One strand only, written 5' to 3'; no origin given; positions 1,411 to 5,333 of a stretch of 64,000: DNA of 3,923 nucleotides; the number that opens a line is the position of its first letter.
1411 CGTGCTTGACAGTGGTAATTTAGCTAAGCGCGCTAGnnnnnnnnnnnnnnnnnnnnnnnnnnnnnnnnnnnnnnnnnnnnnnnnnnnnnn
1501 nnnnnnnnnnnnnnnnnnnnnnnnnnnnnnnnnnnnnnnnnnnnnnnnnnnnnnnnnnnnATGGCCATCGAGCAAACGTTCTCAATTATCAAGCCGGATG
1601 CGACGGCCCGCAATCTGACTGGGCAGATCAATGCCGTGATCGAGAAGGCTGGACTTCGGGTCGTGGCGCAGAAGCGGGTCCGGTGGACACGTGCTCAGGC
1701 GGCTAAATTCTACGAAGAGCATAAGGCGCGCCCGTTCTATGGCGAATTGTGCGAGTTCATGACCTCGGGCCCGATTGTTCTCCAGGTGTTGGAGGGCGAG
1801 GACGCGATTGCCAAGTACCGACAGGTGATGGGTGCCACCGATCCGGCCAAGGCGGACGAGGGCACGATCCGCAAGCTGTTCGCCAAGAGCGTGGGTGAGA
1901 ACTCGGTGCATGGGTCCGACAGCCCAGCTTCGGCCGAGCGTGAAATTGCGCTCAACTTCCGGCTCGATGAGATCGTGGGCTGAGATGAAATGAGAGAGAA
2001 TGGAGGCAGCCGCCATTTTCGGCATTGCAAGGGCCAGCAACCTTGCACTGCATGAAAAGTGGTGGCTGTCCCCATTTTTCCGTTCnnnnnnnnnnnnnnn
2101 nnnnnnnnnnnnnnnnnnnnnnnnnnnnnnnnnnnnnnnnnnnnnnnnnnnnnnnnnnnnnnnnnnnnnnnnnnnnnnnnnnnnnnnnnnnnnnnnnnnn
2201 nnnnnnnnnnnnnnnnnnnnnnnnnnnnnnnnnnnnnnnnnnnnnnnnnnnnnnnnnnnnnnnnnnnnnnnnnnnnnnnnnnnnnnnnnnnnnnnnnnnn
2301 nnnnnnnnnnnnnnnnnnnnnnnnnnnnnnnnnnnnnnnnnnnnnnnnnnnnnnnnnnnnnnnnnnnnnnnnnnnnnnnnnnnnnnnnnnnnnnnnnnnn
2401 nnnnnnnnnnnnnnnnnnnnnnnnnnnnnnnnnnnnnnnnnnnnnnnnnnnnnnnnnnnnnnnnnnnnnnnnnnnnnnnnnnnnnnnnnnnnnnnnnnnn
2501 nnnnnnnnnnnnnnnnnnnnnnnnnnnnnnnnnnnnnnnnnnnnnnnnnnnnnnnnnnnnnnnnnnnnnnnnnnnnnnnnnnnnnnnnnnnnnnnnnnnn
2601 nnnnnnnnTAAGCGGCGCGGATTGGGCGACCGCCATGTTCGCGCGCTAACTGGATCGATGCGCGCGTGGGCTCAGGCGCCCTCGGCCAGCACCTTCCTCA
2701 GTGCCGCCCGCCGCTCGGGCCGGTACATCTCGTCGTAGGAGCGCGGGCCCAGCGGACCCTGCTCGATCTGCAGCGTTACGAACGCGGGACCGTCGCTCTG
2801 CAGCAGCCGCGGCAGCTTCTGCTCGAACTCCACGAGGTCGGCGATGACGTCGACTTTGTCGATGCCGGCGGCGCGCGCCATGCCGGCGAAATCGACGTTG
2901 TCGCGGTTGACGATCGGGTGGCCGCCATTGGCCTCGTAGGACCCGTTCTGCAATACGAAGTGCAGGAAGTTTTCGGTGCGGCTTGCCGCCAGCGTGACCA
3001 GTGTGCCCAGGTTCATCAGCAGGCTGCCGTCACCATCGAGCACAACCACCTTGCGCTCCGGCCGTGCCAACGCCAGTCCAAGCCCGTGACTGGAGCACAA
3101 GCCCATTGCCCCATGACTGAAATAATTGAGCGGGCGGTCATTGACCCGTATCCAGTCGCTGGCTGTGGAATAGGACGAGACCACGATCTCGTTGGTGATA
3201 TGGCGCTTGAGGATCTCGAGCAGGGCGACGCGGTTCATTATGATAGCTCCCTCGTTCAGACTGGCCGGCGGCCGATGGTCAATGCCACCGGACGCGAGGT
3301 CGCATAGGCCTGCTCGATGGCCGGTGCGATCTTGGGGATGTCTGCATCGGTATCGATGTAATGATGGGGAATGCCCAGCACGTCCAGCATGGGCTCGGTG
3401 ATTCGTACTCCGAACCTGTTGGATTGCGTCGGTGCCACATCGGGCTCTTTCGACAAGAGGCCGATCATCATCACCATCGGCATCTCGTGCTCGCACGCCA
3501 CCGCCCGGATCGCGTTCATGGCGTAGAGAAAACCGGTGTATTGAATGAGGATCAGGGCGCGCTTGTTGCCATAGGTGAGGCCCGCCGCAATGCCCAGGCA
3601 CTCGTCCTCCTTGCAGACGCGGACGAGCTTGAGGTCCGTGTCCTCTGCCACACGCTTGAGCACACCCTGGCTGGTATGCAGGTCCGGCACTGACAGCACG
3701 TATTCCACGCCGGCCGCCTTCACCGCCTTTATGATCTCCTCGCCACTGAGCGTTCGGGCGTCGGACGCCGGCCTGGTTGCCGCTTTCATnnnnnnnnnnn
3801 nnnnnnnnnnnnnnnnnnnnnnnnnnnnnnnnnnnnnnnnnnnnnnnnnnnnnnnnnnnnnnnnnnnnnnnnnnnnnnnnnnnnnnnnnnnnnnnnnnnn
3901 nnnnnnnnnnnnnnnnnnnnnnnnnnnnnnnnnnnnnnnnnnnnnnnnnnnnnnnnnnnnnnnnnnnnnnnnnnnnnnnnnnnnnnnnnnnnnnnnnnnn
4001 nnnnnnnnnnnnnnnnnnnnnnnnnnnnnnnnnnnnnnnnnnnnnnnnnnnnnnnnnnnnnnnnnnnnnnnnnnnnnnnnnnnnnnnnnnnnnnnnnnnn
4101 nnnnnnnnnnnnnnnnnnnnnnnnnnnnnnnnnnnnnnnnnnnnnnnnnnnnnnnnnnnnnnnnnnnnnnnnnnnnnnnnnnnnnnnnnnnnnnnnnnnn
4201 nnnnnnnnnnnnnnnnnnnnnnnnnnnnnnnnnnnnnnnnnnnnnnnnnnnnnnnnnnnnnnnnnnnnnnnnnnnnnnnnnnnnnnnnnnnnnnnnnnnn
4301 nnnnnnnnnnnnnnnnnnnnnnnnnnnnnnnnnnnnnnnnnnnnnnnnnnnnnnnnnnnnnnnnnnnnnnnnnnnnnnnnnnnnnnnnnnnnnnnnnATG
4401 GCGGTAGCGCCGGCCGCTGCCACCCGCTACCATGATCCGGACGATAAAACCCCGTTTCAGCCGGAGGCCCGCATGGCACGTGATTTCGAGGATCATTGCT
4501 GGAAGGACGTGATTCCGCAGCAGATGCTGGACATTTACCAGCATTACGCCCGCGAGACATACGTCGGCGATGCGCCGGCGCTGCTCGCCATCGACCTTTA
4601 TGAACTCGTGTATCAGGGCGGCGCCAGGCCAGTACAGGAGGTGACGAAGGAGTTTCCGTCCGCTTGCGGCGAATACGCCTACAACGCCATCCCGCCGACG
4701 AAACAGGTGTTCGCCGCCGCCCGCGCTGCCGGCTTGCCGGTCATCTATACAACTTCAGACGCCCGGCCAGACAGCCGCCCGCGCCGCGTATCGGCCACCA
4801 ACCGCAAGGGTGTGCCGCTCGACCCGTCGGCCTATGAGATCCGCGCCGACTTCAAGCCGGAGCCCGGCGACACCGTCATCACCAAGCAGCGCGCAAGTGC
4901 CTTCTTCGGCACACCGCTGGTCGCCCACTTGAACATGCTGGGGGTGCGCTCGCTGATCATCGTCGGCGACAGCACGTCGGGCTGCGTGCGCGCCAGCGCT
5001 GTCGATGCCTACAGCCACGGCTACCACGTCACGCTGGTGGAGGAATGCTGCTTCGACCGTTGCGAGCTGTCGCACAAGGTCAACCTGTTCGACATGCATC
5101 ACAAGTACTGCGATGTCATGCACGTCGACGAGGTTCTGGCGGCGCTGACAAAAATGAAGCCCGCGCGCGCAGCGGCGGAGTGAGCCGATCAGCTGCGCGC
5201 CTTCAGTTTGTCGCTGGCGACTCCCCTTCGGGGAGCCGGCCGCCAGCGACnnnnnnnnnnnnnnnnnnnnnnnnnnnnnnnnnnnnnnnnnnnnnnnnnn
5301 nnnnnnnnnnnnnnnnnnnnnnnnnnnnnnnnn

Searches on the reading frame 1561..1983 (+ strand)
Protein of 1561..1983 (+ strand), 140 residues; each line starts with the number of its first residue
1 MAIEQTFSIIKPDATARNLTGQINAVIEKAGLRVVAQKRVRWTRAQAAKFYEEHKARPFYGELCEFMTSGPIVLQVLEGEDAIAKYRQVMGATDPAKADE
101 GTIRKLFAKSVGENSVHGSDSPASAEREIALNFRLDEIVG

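Call 72: search_protein_families(library=pfam, proteins=[window:1561-1983:+], max_evalue=0.001)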
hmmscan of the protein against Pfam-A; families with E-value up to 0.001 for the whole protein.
window:1561-1983:+ (140 aa): 1 family
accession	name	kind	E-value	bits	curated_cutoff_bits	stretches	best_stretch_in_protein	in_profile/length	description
PF00334.24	NDK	-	5.5e-54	182.1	27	1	4-138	1-135/135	Nucleoside diphosphate kinase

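Call 75: find_encoding_contigs(protein=window:1561-1983:+, flank=10000, max_places=10)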
Protein window:1561-1983:+ (140 aa): 5 contigs read that carry it; 5 places shown.
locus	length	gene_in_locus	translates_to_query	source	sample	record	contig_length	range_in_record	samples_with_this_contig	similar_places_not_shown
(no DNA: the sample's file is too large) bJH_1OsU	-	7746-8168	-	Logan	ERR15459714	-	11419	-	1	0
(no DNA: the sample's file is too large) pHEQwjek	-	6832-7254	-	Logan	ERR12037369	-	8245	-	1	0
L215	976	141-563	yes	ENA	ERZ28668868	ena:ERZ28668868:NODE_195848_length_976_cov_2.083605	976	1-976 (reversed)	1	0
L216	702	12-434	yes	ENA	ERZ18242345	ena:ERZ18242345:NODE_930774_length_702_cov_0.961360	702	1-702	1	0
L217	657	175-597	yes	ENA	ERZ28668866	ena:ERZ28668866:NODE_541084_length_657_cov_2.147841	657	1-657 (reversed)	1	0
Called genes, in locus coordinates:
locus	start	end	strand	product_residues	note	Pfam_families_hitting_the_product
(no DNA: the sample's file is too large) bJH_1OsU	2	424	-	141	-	?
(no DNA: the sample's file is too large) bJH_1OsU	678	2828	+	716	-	-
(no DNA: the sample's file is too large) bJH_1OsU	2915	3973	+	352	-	PF13379:NMT1_2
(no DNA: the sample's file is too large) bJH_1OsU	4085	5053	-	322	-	PF00350:Dynamin_N, PF01926:MMR_HSR1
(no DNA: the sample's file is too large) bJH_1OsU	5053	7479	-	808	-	PF00350:Dynamin_N, PF01926:MMR_HSR1 (faint), PF00009:GTP_EFTU (weak)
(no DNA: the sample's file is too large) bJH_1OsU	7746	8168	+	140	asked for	PF00334:NDK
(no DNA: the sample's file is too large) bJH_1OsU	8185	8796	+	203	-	PF05163:DinB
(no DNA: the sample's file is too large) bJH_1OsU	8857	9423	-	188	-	PF02775:TPP_enzyme_C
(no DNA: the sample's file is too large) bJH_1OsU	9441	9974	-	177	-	PF02776:TPP_enzyme_N (weak)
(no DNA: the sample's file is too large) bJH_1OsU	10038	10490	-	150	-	PF00293:NUDIX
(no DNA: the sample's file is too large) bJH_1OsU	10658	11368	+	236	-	PF00857:Isochorismatase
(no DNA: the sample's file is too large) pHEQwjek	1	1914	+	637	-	?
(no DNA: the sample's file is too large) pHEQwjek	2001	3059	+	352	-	PF13379:NMT1_2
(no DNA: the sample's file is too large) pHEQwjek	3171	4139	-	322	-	PF00350:Dynamin_N, PF01926:MMR_HSR1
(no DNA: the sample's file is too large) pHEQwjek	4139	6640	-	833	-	PF00350:Dynamin_N, PF01926:MMR_HSR1 (faint), PF00009:GTP_EFTU (weak)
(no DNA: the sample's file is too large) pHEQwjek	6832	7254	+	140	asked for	PF00334:NDK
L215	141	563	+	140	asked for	PF00334:NDK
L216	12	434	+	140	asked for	PF00334:NDK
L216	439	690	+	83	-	-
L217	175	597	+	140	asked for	PF00334:NDK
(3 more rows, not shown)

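Call 99: search_protein_families(library=pfam, proteins=[L216:439-690:+], max_evalue=0.01)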
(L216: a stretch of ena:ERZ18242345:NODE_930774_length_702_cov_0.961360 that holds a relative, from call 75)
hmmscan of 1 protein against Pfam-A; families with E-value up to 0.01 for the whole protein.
L216:439-690:+ (83 aa): 0 families

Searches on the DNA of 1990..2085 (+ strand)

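Call 97: search_dna_similar(query=window:1990-2085:+, collection=plasmids, mode=distant, max_evalue=10, max_rows=30)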
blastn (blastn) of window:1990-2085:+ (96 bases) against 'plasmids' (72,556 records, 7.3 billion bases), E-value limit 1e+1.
Records with a match: 1; places in all: 1; records where one place covers at least 80% of the query: 0.
Best place of each record, by identity: 80-90% 1.
By first word of the organism name: Streptomyces 1.
By predicted mobility (MOB-suite, as given by PLSDB): non-mobilizable 1.
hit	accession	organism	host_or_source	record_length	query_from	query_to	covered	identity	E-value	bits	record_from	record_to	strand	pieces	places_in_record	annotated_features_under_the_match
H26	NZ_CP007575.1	Streptomyces noursei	environment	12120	20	55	38%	83.3%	9e+0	36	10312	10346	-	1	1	hypothetical protein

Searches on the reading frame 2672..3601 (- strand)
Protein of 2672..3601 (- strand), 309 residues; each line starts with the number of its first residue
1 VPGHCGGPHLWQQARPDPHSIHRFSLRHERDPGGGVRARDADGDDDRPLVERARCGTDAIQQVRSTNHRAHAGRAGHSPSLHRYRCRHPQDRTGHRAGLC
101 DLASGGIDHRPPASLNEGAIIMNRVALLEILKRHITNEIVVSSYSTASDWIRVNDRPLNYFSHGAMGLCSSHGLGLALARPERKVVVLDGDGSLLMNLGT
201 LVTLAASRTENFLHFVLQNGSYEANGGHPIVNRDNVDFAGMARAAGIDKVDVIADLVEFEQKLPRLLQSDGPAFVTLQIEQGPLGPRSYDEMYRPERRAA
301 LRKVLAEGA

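Call 72: search_protein_families(library=pfam, proteins=[window:2672-3601:-], max_evalue=0.001)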
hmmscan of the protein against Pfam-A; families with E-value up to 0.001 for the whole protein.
window:2672-3601:- (309 aa): 1 family
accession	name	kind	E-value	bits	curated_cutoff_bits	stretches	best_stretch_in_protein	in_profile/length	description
PF02775.26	TPP_enzyme_C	-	1.2e-18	67.8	21.9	1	154-275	18-149/151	Thiamine pyrophosphate enzyme, C-terminal TPP binding domain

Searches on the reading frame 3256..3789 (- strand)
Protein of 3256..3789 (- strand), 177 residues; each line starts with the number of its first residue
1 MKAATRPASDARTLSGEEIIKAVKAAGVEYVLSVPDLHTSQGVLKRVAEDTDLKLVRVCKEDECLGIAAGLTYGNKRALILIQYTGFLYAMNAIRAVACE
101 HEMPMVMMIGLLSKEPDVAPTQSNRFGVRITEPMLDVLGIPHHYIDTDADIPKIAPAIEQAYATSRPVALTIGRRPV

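Call 72: search_protein_families(library=pfam, proteins=[window:3256-3789:-], max_evalue=0.001)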
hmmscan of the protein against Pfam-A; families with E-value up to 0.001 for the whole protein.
window:3256-3789:- (177 aa): 1 family
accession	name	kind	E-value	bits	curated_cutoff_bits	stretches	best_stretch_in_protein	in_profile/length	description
PF02776.23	TPP_enzyme_N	-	7.9e-07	29.3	26.8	1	17-110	5-98/119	Thiamine pyrophosphate enzyme, N-terminal TPP binding domain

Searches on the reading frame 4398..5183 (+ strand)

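Call 72: search_protein_families(library=pfam, proteins=[window:4398-5183:+], max_evalue=0.001)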
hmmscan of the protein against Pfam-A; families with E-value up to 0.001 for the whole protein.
window:4398-5183:+ (261 aa): 1 family
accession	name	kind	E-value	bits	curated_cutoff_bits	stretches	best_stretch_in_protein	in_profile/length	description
PF00857.26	Isochorismatase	-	1e-30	107.5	27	1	88-244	17-174/175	Isochorismatase domain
